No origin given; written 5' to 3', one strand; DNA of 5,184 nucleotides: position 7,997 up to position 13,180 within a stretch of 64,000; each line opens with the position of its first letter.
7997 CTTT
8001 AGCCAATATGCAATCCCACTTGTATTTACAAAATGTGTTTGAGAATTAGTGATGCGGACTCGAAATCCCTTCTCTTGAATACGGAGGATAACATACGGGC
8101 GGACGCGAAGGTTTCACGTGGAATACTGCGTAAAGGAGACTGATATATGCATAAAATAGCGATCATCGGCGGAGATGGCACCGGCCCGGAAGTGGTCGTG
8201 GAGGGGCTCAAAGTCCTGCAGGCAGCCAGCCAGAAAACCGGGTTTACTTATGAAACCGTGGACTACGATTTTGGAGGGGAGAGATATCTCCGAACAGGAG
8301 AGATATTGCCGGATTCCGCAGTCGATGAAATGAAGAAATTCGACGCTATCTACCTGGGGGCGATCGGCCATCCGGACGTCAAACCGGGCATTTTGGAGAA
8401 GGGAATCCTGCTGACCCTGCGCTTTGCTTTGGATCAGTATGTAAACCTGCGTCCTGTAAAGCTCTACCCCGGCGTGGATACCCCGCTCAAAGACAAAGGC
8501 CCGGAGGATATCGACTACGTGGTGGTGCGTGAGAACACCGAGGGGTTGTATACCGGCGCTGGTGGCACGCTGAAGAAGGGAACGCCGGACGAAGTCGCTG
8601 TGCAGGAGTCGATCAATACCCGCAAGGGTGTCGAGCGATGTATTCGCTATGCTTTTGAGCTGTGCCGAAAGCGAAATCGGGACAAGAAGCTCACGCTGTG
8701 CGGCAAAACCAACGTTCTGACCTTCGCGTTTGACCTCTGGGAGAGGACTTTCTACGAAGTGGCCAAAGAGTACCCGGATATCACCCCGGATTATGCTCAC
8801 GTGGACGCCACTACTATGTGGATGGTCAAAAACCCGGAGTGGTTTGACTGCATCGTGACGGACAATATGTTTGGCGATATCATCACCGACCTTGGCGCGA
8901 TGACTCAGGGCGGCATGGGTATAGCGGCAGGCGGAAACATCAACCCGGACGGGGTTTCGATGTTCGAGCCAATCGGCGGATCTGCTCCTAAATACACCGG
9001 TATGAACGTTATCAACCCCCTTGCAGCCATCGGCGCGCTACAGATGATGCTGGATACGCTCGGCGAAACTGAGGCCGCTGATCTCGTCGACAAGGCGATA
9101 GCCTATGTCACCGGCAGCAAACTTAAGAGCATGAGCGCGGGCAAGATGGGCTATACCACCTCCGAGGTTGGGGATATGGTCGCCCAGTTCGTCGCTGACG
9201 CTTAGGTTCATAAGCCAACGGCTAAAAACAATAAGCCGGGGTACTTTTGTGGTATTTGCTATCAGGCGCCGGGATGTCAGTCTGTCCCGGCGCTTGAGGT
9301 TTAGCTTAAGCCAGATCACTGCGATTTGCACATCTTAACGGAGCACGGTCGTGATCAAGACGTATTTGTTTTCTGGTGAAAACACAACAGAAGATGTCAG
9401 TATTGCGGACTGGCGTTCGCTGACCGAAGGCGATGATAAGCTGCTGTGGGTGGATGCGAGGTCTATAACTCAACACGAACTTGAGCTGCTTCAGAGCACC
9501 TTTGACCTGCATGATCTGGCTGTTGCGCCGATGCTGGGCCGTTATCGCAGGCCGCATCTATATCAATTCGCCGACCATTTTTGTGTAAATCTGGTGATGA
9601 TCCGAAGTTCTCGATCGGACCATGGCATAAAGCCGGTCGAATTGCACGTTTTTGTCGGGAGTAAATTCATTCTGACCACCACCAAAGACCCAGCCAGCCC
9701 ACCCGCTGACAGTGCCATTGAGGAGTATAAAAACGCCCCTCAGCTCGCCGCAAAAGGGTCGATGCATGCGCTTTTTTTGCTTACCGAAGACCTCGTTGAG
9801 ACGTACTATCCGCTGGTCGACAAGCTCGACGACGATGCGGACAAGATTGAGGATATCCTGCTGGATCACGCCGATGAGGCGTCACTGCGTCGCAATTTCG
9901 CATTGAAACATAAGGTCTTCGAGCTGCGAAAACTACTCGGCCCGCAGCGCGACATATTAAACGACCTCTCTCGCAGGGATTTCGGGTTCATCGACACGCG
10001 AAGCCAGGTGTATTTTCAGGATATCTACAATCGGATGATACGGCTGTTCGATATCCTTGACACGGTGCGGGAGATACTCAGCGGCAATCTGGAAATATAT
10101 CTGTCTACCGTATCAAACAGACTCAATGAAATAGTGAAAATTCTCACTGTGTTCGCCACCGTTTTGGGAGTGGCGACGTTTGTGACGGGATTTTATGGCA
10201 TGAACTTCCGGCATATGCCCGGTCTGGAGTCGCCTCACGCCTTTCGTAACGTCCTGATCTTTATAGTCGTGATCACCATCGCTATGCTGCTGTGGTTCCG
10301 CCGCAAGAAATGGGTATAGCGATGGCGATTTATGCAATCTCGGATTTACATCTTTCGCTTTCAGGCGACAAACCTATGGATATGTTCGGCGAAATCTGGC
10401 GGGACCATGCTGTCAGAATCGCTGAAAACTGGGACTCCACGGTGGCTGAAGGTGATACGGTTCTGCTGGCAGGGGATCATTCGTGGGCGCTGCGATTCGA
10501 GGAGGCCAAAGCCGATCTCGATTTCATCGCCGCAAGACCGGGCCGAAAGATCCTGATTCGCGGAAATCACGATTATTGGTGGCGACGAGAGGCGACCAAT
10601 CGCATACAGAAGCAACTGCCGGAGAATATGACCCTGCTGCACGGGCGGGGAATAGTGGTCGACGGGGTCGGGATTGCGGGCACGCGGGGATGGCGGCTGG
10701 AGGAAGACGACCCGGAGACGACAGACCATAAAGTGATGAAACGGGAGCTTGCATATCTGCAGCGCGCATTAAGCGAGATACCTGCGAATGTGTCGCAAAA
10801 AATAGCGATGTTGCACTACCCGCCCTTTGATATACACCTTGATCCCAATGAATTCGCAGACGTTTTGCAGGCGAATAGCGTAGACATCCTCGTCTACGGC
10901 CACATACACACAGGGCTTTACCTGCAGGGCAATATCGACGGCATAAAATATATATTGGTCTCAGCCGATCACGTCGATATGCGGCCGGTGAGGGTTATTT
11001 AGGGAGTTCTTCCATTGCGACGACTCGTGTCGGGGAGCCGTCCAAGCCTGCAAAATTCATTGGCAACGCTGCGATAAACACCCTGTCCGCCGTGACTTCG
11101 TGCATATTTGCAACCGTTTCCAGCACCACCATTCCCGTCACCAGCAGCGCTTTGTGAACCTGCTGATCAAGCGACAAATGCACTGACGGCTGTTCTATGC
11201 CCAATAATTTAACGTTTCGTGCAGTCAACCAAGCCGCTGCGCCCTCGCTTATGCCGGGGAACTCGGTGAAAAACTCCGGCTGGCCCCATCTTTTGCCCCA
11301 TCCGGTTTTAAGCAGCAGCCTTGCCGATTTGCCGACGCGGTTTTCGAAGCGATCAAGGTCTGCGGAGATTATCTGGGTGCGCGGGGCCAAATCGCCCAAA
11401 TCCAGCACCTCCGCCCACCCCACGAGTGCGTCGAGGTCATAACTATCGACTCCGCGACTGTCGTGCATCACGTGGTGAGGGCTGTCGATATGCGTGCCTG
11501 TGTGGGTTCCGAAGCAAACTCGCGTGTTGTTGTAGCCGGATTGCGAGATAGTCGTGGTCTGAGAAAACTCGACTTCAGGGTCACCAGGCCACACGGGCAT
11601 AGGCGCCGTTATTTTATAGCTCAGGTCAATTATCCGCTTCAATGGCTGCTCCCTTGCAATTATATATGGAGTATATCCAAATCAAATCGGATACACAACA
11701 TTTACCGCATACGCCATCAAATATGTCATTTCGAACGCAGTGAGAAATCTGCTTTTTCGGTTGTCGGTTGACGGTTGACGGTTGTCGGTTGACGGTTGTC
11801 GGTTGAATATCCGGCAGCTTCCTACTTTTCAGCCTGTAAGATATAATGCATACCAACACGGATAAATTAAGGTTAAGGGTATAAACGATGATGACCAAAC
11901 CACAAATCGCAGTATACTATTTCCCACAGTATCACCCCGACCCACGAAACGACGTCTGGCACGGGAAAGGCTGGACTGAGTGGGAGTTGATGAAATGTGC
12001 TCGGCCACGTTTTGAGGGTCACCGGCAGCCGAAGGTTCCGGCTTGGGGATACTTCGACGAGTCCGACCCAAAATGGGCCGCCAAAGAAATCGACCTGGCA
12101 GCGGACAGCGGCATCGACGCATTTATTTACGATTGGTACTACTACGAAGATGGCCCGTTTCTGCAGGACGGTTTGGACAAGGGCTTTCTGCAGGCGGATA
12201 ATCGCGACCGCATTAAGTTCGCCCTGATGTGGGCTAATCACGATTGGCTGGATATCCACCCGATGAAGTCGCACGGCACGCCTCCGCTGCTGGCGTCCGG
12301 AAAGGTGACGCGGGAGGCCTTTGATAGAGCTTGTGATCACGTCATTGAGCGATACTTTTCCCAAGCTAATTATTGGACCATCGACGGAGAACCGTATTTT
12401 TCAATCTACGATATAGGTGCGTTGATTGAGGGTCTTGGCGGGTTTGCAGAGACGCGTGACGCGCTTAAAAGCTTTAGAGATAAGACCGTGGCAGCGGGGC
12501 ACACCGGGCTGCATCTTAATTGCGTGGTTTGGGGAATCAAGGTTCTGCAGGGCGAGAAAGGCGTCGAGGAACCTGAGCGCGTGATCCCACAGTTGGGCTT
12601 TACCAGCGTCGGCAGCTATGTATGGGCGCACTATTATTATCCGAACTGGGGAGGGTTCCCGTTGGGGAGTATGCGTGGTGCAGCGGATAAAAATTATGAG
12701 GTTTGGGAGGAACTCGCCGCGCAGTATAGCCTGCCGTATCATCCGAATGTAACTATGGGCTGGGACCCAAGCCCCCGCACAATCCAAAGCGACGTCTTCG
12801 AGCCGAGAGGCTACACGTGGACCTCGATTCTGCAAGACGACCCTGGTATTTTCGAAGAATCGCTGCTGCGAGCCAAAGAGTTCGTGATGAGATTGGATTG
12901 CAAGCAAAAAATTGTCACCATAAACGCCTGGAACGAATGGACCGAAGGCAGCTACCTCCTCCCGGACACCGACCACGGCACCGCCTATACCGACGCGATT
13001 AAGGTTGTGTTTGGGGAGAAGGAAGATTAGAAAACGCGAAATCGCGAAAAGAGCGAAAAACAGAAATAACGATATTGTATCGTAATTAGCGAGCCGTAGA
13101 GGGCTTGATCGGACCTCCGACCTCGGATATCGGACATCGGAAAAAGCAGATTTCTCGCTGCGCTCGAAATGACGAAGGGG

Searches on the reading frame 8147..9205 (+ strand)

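Call 50: search_protein_families(library=pfam, proteins=[window:8147-9205:+], max_evalue=0.0001)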
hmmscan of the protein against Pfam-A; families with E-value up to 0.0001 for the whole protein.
window:8147-9205:+ (352 aa): 1 family
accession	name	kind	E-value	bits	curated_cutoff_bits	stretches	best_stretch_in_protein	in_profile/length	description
PF00180.25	Iso_dh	-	9.3e-88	295.2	27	1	3-345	1-348/348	Isocitrate/isopropylmalate dehydrogenase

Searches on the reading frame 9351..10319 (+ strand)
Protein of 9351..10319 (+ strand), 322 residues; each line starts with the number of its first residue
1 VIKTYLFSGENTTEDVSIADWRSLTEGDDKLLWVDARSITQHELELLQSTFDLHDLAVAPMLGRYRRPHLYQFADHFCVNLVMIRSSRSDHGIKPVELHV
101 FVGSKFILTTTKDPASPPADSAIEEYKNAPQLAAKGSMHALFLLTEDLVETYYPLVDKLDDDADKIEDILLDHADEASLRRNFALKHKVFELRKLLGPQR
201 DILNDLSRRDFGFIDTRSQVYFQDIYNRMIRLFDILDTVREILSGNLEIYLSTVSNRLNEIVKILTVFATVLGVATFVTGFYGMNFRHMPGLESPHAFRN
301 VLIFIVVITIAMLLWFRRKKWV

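Call 50: search_protein_families(library=pfam, proteins=[window:9351-10319:+], max_evalue=0.0001)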
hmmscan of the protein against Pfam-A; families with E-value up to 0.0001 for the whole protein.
window:9351-10319:+ (322 aa): 1 family
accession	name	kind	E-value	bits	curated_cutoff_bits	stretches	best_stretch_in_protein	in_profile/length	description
PF01544.23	CorA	-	1e-59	202.7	27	1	29-318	2-292/292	CorA-like Mg2+ transporter protein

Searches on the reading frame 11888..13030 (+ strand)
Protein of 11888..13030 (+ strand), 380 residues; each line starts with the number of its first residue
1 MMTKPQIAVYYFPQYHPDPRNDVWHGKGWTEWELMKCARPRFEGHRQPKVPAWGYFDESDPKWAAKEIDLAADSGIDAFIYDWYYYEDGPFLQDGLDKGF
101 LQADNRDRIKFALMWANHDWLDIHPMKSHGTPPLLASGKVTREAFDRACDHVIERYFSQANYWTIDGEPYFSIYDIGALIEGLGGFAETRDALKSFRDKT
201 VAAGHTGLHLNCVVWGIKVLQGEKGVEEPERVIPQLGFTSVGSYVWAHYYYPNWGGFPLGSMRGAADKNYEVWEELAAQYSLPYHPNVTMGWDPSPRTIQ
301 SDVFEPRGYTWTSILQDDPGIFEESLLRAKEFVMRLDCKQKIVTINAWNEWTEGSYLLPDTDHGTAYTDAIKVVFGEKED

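Call 50: search_protein_families(library=pfam, proteins=[window:11888-13030:+], max_evalue=0.0001)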
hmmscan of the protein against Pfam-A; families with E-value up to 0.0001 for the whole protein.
window:11888-13030:+ (380 aa): 1 family
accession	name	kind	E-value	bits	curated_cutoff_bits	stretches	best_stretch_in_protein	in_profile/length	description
PF14307.12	Glyco_tran_WbsX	-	2.3e-52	179.1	25.1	1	9-371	3-350/350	Glycosyltransferase WbsX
